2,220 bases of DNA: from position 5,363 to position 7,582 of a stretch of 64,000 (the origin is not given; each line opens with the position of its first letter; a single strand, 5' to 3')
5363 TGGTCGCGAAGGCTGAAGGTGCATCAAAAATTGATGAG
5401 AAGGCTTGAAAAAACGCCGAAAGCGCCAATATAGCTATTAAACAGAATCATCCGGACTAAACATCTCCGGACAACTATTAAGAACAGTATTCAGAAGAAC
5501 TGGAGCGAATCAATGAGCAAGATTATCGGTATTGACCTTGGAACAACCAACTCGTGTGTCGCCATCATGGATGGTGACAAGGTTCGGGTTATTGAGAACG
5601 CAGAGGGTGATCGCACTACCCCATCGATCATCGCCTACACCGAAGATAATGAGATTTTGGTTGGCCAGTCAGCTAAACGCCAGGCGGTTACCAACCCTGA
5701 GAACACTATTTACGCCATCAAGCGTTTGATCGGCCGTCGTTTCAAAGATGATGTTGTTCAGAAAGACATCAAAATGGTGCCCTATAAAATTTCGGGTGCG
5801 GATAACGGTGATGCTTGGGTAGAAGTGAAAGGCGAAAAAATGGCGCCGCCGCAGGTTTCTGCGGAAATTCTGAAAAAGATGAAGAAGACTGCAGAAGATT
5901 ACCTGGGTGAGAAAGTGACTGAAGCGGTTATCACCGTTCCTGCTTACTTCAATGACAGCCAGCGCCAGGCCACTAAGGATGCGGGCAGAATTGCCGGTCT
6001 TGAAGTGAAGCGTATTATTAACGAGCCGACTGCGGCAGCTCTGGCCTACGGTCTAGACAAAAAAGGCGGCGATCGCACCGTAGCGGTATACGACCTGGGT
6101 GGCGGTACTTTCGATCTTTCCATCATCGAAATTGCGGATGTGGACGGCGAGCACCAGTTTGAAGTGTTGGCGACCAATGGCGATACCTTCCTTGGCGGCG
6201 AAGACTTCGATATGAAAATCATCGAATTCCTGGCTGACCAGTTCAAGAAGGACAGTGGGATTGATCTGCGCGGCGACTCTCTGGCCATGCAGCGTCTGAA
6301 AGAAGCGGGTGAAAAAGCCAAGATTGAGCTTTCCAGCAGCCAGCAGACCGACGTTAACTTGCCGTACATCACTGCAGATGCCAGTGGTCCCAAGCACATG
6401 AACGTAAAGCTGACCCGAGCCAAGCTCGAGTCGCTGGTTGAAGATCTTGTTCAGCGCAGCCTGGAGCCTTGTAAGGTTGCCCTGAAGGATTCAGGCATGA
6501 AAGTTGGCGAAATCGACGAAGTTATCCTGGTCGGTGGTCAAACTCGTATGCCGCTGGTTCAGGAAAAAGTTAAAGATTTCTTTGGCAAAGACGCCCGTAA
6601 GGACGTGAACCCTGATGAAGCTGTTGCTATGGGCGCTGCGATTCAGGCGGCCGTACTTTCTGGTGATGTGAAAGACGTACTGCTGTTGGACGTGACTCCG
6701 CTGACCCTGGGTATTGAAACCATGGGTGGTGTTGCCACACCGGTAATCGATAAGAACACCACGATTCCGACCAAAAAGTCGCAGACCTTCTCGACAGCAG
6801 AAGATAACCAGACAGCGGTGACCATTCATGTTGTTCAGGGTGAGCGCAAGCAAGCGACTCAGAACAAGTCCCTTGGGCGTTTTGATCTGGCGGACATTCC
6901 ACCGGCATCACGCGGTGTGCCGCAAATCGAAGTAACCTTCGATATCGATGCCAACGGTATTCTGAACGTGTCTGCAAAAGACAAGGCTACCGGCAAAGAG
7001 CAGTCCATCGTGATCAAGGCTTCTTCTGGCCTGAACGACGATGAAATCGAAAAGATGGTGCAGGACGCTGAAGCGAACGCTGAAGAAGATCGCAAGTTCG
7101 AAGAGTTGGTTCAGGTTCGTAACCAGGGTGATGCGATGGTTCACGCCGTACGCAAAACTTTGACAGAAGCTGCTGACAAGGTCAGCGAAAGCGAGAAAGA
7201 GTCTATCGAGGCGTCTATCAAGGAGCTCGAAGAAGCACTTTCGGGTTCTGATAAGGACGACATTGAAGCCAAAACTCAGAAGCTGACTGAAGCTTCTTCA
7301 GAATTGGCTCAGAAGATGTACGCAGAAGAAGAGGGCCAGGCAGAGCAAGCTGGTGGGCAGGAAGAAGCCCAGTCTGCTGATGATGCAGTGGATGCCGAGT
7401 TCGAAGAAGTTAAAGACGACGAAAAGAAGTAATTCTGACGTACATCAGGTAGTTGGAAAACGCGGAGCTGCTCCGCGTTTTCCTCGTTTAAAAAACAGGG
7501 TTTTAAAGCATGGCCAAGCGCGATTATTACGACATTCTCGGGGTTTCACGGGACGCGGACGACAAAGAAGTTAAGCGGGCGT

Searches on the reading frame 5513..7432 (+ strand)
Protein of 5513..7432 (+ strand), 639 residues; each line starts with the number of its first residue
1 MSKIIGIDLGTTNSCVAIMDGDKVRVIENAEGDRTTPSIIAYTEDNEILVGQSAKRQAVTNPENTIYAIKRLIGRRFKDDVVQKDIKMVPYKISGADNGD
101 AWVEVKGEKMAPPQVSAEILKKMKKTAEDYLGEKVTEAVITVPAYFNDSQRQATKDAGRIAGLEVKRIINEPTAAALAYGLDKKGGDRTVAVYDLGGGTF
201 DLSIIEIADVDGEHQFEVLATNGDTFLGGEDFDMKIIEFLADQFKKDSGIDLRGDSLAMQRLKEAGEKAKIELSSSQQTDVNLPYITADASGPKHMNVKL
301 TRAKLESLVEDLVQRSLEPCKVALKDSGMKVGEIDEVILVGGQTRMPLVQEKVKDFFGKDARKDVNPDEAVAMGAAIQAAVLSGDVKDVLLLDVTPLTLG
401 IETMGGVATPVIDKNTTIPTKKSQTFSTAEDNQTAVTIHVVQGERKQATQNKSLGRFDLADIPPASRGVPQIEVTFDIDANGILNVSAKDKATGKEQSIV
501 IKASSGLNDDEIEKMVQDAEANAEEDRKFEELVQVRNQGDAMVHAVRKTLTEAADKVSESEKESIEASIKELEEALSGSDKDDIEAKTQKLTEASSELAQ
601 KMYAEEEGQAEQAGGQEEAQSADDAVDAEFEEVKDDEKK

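Call 77: search_protein_families(library=pfam, proteins=[window:5513-7432:+], max_evalue=0.00001)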
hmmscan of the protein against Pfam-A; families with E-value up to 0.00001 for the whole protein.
window:5513-7432:+ (639 aa): 2 families
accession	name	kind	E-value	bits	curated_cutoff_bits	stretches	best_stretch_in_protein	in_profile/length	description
PF00012.26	HSP70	-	3e-268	891.5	20.6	1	4-603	1-598/599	Hsp70 protein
PF06723.19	MreB_Mbl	-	4.4e-12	45.9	27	1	115-377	73-317/327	MreB/Mbl protein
